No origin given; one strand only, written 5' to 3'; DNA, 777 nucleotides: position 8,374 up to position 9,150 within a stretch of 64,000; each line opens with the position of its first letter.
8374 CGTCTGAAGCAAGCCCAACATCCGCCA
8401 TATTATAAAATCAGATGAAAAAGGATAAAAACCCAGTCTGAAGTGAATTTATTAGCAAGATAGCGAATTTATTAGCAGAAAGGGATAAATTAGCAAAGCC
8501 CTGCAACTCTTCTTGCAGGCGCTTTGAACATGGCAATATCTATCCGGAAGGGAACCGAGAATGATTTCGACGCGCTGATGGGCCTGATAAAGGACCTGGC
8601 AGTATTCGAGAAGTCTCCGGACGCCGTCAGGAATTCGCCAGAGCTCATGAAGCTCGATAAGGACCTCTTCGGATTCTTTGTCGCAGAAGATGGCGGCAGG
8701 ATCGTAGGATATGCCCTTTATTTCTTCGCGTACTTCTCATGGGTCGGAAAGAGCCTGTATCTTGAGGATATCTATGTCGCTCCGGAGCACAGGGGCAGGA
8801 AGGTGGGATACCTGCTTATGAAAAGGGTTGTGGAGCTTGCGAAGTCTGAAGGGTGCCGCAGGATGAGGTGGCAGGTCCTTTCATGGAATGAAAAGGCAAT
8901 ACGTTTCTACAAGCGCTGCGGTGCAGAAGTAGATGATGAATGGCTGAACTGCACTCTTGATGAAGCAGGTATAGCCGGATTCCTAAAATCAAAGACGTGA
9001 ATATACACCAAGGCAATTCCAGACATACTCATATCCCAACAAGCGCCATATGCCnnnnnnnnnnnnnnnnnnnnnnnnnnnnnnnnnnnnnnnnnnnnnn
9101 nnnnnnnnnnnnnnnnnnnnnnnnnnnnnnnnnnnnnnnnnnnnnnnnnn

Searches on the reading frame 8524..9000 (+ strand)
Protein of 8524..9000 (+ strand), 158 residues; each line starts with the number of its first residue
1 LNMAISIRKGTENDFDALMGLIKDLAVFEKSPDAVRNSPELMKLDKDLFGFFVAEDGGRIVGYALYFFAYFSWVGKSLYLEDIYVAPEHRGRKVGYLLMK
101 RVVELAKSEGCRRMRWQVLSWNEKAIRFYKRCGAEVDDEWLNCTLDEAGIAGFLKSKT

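Call 4: search_protein_families(library=pfam, proteins=[window:8524-9000:+], max_evalue=0.01)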
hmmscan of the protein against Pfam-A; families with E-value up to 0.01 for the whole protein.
window:8524-9000:+ (158 aa): 9 families
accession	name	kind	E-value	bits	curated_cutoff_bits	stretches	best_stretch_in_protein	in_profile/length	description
PF00583.31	Acetyltransf_1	-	1.3e-24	87.1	20.7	1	44-133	29-115/116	Acetyltransferase (GNAT) family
PF13508.13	Acetyltransf_7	-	2.4e-16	60.3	27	1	50-133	4-81/84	Acetyltransferase (GNAT) domain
PF13673.13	Acetyltransf_10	-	4.2e-08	33.7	23.6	1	47-134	29-107/128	Acetyltransferase (GNAT) domain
PF13527.13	Acetyltransf_9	-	4e-06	27.3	25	1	7-111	2-106/127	Acetyltransferase (GNAT) domain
PF13302.13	Acetyltransf_3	-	3.9e-05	24.8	25.4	1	7-134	4-137/138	Acetyltransferase (GNAT) domain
PF14542.12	Acetyltransf_CG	-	0.00054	20.5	30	1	70-111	16-58/80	GCN5-related N-acetyl-transferase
PF13480.13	Acetyltransf_6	-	0.0013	19.3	22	1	47-115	70-133/143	Acetyltransferase (GNAT) domain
PF13420.13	Acetyltransf_4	-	0.0014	19.1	24.3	1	51-134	51-134/155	Acetyltransferase (GNAT) domain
PF08445.16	FR47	-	0.0025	18.2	22.1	1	80-138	24-81/86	FR47-like protein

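Call 8: find_encoding_contigs(protein=window:8524-9000:+, flank=8000, max_places=10)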
Protein window:8524-9000:+ (158 aa): no gene with exactly this product is on record in the collection.

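Call 9: find_encoding_contigs(protein=window:8530-9000:+, flank=8000, max_places=10)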
Protein window:8530-9000:+ (156 aa): 14 contigs read that carry it; 8 places shown.
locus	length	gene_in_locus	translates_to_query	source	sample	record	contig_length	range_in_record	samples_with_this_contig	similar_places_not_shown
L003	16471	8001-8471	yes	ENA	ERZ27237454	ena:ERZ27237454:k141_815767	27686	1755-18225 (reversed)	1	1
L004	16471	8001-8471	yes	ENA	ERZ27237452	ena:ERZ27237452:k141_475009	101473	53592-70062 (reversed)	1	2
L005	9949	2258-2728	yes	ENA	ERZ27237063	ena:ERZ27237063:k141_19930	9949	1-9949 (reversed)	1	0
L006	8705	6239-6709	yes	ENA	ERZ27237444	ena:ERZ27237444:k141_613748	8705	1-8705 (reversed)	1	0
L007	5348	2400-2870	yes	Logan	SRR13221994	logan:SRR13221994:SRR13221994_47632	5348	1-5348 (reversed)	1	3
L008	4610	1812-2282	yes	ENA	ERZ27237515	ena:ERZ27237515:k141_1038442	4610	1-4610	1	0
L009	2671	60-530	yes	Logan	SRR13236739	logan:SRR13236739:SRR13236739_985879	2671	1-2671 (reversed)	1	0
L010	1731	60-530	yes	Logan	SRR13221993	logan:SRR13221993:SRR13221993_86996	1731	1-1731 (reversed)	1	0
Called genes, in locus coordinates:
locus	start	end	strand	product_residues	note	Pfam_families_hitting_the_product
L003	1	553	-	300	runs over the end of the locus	PF12146:Hydrolase_4 (weak), PF00561:Abhydrolase_1 (weak), PF12697:Abhydrolase_6 (weak), PF08538:DUF1749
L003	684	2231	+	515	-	PF01921:tRNA-synt_1f, PF09334:tRNA-synt_1g (faint)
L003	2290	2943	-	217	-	-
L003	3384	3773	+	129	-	-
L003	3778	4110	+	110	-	-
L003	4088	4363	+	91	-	-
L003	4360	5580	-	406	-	PF01609:DDE_Tnp_1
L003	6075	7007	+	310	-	PF01555:N6_N4_Mtase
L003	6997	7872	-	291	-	PF18551:TackOD1 (weak), PF09567:RE_MamI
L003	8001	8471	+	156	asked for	PF13527:Acetyltransf_9 (weak), PF00583:Acetyltransf_1, PF13673:Acetyltransf_10, PF13508:Acetyltransf_7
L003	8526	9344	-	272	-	-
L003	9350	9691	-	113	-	PF01906:YbjQ_1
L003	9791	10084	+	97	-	-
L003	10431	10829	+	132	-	PF00903:Glyoxalase (weak)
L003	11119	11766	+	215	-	PF04011:LemA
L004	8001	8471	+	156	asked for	PF13527:Acetyltransf_9 (weak), PF00583:Acetyltransf_1, PF13673:Acetyltransf_10, PF13508:Acetyltransf_7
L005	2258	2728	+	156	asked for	PF13527:Acetyltransf_9 (weak), PF00583:Acetyltransf_1, PF13673:Acetyltransf_10, PF13508:Acetyltransf_7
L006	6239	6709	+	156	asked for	PF13527:Acetyltransf_9 (weak), PF00583:Acetyltransf_1, PF13673:Acetyltransf_10, PF13508:Acetyltransf_7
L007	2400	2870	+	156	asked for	PF13527:Acetyltransf_9 (weak), PF00583:Acetyltransf_1, PF13673:Acetyltransf_10, PF13508:Acetyltransf_7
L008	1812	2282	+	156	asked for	PF13527:Acetyltransf_9 (weak), PF00583:Acetyltransf_1, PF13673:Acetyltransf_10, PF13508:Acetyltransf_7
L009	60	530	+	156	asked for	PF13527:Acetyltransf_9 (weak), PF00583:Acetyltransf_1, PF13673:Acetyltransf_10, PF13508:Acetyltransf_7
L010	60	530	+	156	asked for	PF13527:Acetyltransf_9 (weak), PF00583:Acetyltransf_1, PF13673:Acetyltransf_10, PF13508:Acetyltransf_7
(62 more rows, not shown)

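Call 83: search_protein_families(library=pfam, proteins=[L145:3121-4716:-, L145:7308-8702:+, L145:8708-8887:-, L145:10629-11138:+], max_evalue=0.1)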
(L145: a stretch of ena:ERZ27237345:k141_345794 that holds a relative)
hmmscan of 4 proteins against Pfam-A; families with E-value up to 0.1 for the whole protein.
L145:3121-4716:- (531 aa): 5 families
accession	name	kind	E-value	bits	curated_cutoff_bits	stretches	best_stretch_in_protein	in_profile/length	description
PF01844.29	HNH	-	1.7e-10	41.3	21.4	1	29-75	1-46/47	HNH endonuclease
PF14279.12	HNH_5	-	6.1e-07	29.7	27.5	1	29-75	1-45/56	HNH endonuclease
PF13395.12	HNH_4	-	1.4e-06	28.5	22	1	38-75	13-50/54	HNH endonuclease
PF02945.21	Endonuclease_7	-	0.014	15.7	23.6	1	14-47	11-44/82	Recombination endonuclease VII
PF22025.1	ThiI_fer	-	0.064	14.2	25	0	463-498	16-51/72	ThiI ferredoxin-like domain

L145:7308-8702:+ (464 aa): 0 families

L145:8708-8887:- (59 aa): 0 families

L145:10629-11138:+ (169 aa): 0 families
